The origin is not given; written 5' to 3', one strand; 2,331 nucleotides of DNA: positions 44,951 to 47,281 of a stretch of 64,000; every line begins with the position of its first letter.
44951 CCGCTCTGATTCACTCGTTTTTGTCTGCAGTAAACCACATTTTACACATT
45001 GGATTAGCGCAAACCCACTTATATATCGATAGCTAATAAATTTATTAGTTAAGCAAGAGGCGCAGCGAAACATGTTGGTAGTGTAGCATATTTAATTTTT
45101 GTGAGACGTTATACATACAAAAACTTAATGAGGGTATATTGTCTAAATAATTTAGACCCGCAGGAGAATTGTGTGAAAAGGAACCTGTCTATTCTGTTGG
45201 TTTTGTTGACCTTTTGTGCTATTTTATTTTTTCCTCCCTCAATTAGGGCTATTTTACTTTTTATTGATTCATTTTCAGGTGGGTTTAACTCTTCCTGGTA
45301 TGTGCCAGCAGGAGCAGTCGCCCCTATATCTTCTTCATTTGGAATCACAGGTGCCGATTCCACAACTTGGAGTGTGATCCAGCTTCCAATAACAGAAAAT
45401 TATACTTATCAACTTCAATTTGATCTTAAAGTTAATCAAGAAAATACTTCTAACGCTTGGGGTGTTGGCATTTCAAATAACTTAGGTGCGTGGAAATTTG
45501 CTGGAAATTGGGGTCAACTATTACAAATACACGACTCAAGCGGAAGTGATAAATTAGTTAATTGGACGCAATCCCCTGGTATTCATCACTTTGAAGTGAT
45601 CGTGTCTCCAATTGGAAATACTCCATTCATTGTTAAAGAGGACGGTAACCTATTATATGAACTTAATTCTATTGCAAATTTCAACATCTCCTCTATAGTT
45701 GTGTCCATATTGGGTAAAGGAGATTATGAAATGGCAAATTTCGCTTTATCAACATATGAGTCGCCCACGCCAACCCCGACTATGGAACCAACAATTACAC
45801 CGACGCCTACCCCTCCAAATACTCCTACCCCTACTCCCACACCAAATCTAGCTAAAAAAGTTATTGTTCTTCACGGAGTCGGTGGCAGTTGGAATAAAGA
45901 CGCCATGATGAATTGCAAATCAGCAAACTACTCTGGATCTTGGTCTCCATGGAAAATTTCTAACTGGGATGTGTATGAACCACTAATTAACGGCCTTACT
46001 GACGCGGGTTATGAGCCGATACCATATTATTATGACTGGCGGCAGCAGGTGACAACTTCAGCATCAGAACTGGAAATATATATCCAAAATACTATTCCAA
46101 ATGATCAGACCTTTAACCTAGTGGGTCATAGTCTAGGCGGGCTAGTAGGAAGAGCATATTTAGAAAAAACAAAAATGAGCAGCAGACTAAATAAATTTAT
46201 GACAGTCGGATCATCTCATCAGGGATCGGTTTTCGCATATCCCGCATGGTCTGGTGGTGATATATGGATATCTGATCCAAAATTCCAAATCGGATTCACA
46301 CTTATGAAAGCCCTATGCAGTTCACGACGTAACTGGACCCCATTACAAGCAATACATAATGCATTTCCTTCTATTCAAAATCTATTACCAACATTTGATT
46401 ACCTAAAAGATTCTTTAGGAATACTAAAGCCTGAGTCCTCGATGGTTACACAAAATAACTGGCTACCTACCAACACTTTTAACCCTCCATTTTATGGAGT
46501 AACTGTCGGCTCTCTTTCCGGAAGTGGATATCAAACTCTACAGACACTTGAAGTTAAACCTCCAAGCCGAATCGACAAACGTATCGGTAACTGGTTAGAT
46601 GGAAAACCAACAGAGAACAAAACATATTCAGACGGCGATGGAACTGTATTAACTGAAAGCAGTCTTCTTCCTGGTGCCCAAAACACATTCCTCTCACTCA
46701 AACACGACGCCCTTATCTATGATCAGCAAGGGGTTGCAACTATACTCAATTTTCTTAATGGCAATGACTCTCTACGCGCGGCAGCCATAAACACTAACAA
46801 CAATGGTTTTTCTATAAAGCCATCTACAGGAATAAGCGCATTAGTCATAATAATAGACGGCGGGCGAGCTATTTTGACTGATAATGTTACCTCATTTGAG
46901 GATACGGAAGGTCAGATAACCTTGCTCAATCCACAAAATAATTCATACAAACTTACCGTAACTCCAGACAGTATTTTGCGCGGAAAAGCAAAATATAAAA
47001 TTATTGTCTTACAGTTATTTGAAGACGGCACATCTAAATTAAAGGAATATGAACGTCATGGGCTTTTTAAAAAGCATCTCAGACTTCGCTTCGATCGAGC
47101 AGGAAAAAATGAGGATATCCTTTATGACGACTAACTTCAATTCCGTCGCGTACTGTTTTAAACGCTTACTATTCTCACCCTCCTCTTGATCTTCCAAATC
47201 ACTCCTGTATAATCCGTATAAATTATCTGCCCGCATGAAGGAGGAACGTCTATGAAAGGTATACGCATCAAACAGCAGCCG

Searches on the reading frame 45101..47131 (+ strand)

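Call 33: search_protein_families(library=pfam, proteins=[window:45101-47131:+])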
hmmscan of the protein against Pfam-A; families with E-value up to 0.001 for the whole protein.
window:45101-47131:+ (677 aa): 4 families
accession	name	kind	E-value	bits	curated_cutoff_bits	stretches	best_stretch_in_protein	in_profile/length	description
PF02089.21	Palm_thioest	-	1.3e-10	41.9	26.8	1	254-381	2-117/254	Palmitoyl protein thioesterase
PF02450.21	LCAT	-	4.9e-06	26.4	21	1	285-387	60-176/392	Lecithin:cholesterol acyltransferase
PF00561.26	Abhydrolase_1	-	7.2e-06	26.3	25.8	1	321-374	56-103/245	alpha/beta hydrolase fold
PF07819.20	PGAP1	-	0.00041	20.6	24.3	1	325-378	81-134/233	PGAP1-like alpha/beta domain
